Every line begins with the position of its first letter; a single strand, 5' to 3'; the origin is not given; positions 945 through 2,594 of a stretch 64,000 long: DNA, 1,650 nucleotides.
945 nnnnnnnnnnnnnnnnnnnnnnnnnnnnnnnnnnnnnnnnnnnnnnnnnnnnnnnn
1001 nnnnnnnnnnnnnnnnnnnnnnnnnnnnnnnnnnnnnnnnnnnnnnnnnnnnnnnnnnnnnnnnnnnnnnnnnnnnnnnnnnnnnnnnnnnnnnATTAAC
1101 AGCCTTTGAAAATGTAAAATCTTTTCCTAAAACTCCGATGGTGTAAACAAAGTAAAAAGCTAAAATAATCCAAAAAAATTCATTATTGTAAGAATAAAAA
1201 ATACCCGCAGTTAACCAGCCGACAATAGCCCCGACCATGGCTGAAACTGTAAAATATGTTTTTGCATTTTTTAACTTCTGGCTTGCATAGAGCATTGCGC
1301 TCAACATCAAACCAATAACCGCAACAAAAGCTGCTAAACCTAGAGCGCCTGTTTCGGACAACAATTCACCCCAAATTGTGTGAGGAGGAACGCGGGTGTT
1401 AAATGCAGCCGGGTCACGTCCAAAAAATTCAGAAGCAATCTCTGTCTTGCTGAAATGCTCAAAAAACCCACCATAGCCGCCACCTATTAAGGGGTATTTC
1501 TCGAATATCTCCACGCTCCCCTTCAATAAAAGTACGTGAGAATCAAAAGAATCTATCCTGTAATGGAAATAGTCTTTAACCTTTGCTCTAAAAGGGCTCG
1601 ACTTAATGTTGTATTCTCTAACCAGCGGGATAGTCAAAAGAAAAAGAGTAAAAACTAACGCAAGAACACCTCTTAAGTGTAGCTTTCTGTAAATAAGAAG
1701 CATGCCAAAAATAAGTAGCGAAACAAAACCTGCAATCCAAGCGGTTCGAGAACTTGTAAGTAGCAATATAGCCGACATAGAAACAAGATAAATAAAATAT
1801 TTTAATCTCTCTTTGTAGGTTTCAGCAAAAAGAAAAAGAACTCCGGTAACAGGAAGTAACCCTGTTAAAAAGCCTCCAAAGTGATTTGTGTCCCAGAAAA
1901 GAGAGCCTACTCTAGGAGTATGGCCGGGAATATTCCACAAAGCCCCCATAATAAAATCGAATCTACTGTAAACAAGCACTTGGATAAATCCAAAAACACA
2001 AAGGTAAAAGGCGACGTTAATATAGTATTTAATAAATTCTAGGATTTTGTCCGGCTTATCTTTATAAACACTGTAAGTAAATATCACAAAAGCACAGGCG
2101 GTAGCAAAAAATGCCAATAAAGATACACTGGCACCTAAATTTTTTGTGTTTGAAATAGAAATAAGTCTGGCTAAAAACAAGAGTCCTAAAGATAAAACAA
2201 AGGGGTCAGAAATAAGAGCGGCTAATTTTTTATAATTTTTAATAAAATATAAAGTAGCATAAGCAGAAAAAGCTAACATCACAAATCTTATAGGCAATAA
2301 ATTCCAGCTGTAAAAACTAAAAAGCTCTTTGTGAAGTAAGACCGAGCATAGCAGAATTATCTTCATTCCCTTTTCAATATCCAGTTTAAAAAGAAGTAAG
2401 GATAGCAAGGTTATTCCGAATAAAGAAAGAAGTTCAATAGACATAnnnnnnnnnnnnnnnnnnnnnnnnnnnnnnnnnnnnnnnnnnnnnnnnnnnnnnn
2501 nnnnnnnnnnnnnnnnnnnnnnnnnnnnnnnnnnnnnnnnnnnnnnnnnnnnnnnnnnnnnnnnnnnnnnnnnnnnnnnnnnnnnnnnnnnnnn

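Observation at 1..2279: In-frame fusion of an O-antigen-ligase/Wzy_C-like domain to a PMT_2/ArnT-like GT-C glycosyltransferase domain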

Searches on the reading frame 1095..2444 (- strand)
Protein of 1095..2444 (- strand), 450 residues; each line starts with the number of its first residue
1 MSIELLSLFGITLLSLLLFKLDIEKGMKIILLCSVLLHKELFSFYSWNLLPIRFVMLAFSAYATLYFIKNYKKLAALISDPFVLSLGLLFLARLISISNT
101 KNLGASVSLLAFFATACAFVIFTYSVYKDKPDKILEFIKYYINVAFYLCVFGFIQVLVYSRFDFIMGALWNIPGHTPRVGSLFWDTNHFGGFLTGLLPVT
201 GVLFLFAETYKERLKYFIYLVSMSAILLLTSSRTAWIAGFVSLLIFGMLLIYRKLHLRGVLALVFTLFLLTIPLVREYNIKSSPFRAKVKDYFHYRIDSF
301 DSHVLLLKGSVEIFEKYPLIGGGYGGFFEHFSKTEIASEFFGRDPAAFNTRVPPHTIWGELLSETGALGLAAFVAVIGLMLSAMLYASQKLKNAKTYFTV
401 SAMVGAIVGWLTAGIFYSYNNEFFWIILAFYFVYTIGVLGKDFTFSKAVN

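Call 42: search_solved_structures(query=A2, max_evalue=10, show_alignments=3)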
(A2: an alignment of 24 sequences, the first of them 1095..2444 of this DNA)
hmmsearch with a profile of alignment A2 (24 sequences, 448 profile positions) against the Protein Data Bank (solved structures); distinct sequences matched with E-value up to 10: 0.

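Call 43: search_protein_families(library=pfam, alignment_id=A2, max_evalue=0.01)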
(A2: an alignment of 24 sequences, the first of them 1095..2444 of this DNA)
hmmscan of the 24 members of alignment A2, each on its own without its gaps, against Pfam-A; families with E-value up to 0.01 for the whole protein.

A. member 1, window:1095-2444:- (450 aa): 1 family
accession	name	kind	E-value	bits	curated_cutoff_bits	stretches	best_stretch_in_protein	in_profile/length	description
PF04932.20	Wzy_C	-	1.3e-13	51.5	31.7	1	219-374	2-149/149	O-Antigen ligase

B. families by the number of members that match (of 24 scanned): 4 families
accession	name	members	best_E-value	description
PF04932.20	Wzy_C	24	1.5e-17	O-Antigen ligase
PF22497.1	DUF6989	1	0.005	Domain of unknown function (DUF6989)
PF09997.14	DUF2238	1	0.0079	Predicted membrane protein (DUF2238)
PF08006.16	HAAS_TM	1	0.0083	HAAS transmembrane region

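Call 60: search_protein_representatives(protein=window:1095-2444:-)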
Query: 450 residues. Proteins with E-value up to 0.001 (for the whole library): 700; up to 1e-10: 106; up to 1e-30: 61. The best 150 are listed.
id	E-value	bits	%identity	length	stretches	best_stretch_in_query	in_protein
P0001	2.2e-288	973.1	100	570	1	1-450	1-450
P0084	3.2e-122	425.5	50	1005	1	2-445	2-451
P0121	1.2e-118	413.8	48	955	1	1-438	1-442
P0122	5.5e-117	408.3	48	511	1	5-445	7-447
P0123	4.1e-116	405.4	46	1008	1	3-436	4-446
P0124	3.5e-115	402.3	45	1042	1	2-447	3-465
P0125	5.1e-106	372.1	47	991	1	3-436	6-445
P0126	6.8e-106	371.7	43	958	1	1-437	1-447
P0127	1.6e-101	357.3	44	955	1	2-446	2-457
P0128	1.6e-97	344.1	52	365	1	1-351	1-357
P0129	2.8e-96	340.0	44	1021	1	4-444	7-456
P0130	1.2e-91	324.7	42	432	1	3-425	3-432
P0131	9.1e-87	308.7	41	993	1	4-433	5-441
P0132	9.5e-87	308.6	42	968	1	8-439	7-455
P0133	1.3e-85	304.9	45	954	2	177-436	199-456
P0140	1.8e-61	225.3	37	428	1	26-434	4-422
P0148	6.0e-48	180.7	31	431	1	13-428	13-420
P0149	8.1e-47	177.0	32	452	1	10-429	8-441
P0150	1.4e-46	176.2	32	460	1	6-429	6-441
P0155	1.2e-39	153.4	33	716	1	27-445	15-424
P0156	6.2e-39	151.0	31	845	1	22-437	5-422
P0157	8.2e-39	150.6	32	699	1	9-436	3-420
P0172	4.5e-33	131.7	32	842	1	28-433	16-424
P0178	1.6e-31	126.6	29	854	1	27-441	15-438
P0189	6.1e-28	114.8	40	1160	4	283-381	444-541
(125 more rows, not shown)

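Call 61: search_protein_families(library=pfam, proteins=[P0140, P0148, P0149, P0150, P0155, P0156, P0157, P0172, P0178, P0189], max_evalue=0.01)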
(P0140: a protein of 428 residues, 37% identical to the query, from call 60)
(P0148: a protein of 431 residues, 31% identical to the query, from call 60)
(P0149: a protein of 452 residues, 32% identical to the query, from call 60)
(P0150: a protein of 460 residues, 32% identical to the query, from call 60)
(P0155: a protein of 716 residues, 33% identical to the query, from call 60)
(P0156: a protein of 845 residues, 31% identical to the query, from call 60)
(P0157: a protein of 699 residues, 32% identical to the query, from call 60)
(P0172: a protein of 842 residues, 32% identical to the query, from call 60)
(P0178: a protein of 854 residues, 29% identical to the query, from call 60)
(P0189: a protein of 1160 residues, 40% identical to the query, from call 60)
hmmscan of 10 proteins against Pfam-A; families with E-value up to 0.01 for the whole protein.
P0140 (428 aa): 1 family
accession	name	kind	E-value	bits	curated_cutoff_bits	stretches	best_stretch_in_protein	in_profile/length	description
PF04932.20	Wzy_C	-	4.1e-15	56.3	31.7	1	209-362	3-149/149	O-Antigen ligase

P0148 (431 aa): 1 family
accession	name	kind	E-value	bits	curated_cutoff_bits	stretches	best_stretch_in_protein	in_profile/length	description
PF04932.20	Wzy_C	-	7.9e-17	61.9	31.7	1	212-366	2-149/149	O-Antigen ligase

P0149 (452 aa): 1 family
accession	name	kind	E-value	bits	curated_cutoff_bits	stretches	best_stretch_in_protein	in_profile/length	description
PF04932.20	Wzy_C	-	6.1e-14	52.5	31.7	1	234-388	3-149/149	O-Antigen ligase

P0150 (460 aa): 1 family
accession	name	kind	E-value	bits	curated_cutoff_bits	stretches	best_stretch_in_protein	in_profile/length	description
PF04932.20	Wzy_C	-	2.3e-14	53.9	31.7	1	232-386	2-148/149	O-Antigen ligase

P0155 (716 aa): 1 family
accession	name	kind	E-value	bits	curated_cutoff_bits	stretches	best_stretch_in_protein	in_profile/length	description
PF04932.20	Wzy_C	-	6.7e-13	49.1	31.7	1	206-361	2-149/149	O-Antigen ligase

P0156 (845 aa): 2 families
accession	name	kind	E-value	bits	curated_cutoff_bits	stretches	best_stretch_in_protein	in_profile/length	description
PF04932.20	Wzy_C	-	9.2e-18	64.9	31.7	1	208-359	3-149/149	O-Antigen ligase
PF13231.12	PMT_2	-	5.1e-11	43.5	26.1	1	510-669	2-159/160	Dolichyl-phosphate-mannose-protein mannosyltransferase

P0157 (699 aa): 1 family
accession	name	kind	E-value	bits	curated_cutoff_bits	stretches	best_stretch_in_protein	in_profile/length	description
PF04932.20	Wzy_C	-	2e-16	60.5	31.7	1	207-362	1-149/149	O-Antigen ligase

P0172 (842 aa): 2 families
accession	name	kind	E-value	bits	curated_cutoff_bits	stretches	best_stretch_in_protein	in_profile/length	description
PF04932.20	Wzy_C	-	1e-15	58.2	31.7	1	213-365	2-149/149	O-Antigen ligase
PF13231.12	PMT_2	-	2.3e-05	25.1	26.1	1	517-672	3-160/160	Dolichyl-phosphate-mannose-protein mannosyltransferase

P0178 (854 aa): 1 family
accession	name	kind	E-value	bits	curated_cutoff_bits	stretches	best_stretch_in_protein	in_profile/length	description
PF04932.20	Wzy_C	-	1.4e-14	54.6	31.7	1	216-371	2-149/149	O-Antigen ligase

P0189 (1160 aa): 3 families
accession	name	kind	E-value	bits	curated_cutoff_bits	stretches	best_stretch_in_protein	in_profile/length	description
PF13231.12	PMT_2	-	3.9e-16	60.1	26.1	1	706-849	2-132/160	Dolichyl-phosphate-mannose-protein mannosyltransferase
PF02366.24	PMT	-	1.1e-12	48.5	22.7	1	655-859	3-212/245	Dolichyl-phosphate-mannose-protein mannosyltransferase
PF04932.20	Wzy_C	-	1.7e-07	31.6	31.7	1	336-533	2-148/149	O-Antigen ligase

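Call 63: list_cluster_members(proteins=[P0140, P0148, P0149, P0150, P0155, P0156, P0157, P0172, P0178, P0189])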
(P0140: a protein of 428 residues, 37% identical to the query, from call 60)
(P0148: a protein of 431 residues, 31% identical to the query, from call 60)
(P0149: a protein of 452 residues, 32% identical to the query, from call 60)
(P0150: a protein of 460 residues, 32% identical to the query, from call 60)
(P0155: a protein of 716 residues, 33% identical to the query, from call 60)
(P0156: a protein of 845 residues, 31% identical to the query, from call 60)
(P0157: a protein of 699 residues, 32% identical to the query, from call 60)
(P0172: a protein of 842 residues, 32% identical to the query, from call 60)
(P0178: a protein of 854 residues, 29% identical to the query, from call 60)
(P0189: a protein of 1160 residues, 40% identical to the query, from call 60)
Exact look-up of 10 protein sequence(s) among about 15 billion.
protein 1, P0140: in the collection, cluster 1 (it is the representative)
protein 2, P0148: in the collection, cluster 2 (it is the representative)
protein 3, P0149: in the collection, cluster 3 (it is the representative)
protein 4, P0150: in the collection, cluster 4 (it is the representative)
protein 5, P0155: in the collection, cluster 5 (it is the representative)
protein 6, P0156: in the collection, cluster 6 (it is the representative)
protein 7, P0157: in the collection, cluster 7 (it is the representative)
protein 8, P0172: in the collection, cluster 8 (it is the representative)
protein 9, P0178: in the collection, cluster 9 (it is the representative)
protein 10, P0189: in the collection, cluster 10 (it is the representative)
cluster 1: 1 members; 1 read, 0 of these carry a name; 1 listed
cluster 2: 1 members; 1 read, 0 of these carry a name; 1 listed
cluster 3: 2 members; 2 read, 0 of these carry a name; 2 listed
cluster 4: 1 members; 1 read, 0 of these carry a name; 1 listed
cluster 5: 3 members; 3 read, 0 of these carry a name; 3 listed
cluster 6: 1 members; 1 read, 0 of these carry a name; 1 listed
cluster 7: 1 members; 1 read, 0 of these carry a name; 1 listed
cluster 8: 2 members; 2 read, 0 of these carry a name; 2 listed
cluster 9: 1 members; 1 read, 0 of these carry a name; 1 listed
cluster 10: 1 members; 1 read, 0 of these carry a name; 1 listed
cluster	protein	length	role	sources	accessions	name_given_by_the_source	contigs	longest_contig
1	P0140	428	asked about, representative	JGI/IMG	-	-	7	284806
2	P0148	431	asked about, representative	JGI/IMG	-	-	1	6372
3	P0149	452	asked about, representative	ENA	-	-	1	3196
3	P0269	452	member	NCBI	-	-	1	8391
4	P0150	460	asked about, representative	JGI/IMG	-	-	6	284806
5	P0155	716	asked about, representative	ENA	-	-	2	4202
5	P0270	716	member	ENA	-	-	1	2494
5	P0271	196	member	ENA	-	-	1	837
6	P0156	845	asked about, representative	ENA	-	-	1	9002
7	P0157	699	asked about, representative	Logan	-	-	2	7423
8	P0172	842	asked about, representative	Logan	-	-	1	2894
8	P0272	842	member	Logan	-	-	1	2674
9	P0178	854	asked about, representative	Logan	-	-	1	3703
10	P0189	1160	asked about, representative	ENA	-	-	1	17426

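Call 64: find_encoding_contigs(protein=P0140, flank=8000, max_places=2)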
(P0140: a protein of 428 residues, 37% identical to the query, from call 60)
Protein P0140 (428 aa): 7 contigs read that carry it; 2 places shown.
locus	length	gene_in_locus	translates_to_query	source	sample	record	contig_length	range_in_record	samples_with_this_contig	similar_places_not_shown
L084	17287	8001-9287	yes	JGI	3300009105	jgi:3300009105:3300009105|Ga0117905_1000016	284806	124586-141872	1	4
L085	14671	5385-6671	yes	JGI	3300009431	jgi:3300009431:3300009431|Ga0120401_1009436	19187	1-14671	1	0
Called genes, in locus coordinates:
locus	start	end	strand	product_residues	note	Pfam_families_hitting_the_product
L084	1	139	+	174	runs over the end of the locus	PF00710:Asparaginase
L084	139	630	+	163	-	PF06185:YecM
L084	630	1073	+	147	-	PF04191:PEMT, PF04140:ICMT (weak)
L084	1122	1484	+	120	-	PF00903:Glyoxalase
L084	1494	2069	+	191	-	PF01928:CYTH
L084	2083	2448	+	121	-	-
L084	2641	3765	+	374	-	PF13477:Glyco_trans_4_2, PF13439:Glyco_transf_4, PF13579:Glyco_trans_4_4, PF02350:Epimerase_2 (weak), PF00534:Glycos_transf_1, PF13692:Glyco_trans_1_4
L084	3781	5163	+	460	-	PF04932:Wzy_C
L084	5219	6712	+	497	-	PF02366:PMT, PF13231:PMT_2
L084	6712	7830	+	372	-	PF00534:Glycos_transf_1, PF13692:Glyco_trans_1_4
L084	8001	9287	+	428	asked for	PF04932:Wzy_C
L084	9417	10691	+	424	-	PF01943:Polysacc_synt, PF13440:Polysacc_synt_3, PF03023:MurJ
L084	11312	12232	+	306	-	-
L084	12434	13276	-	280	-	-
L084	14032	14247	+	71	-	PF18929:DUF5678 (weak)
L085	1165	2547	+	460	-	PF04932:Wzy_C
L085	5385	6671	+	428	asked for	PF04932:Wzy_C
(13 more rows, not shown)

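Call 65: find_encoding_contigs(protein=P0150, flank=8000, max_places=2)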
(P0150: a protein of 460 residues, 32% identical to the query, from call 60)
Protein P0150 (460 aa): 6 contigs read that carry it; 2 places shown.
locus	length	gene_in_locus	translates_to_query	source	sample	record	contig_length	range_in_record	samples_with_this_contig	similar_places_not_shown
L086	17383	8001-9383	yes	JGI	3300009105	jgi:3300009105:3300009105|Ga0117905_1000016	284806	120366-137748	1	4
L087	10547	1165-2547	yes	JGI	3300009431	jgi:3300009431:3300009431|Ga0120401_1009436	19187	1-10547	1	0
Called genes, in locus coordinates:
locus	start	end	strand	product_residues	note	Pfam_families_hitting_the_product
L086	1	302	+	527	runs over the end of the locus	PF02366:PMT, PF02516:STT3 (faint), PF13231:PMT_2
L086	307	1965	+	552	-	PF02366:PMT, PF13231:PMT_2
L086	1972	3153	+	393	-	PF00534:Glycos_transf_1, PF13692:Glyco_trans_1_4, PF13524:Glyco_trans_1_2 (weak)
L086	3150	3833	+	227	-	PF00535:Glycos_transf_2, PF10111:Glyco_tranf_2_2, PF13641:Glyco_tranf_2_3 (weak)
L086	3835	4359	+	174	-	PF00710:Asparaginase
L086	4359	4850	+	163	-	PF06185:YecM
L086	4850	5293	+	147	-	PF04191:PEMT, PF04140:ICMT (weak)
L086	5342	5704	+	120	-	PF00903:Glyoxalase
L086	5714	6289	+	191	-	PF01928:CYTH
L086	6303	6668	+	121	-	-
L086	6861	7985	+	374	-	PF13477:Glyco_trans_4_2, PF13439:Glyco_transf_4, PF13579:Glyco_trans_4_4, PF02350:Epimerase_2 (weak), PF00534:Glycos_transf_1, PF13692:Glyco_trans_1_4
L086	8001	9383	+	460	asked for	PF04932:Wzy_C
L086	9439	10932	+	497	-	PF02366:PMT, PF13231:PMT_2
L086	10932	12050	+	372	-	PF00534:Glycos_transf_1, PF13692:Glyco_trans_1_4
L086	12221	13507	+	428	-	PF04932:Wzy_C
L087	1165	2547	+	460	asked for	PF04932:Wzy_C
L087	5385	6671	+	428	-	PF04932:Wzy_C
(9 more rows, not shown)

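Call 79: find_homologous_proteins(query=P0150, max_evalue=0.00001)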
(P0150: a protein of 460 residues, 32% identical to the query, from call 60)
Query P0150 (460 aa): 8 proteins with E <= 0.00001 among 8000 candidates.
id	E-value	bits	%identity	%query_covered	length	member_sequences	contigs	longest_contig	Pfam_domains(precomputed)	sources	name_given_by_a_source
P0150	1.5e-290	982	100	100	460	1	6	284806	PF04932.21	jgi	-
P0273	4.1e-79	285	42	80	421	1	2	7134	PF04932.21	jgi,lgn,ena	-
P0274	6.1e-77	278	39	92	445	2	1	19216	PF04932.21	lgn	-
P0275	6.7e-77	278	39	93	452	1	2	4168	PF04932.21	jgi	-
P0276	1.1e-75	274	44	81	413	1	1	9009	PF04932.21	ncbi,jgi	-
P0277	4.5e-72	262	41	90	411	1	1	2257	PF04932.21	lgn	-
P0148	1.1e-69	254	40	92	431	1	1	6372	PF04932.21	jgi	-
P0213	1.0e-15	76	29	74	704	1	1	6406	PF04932.21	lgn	-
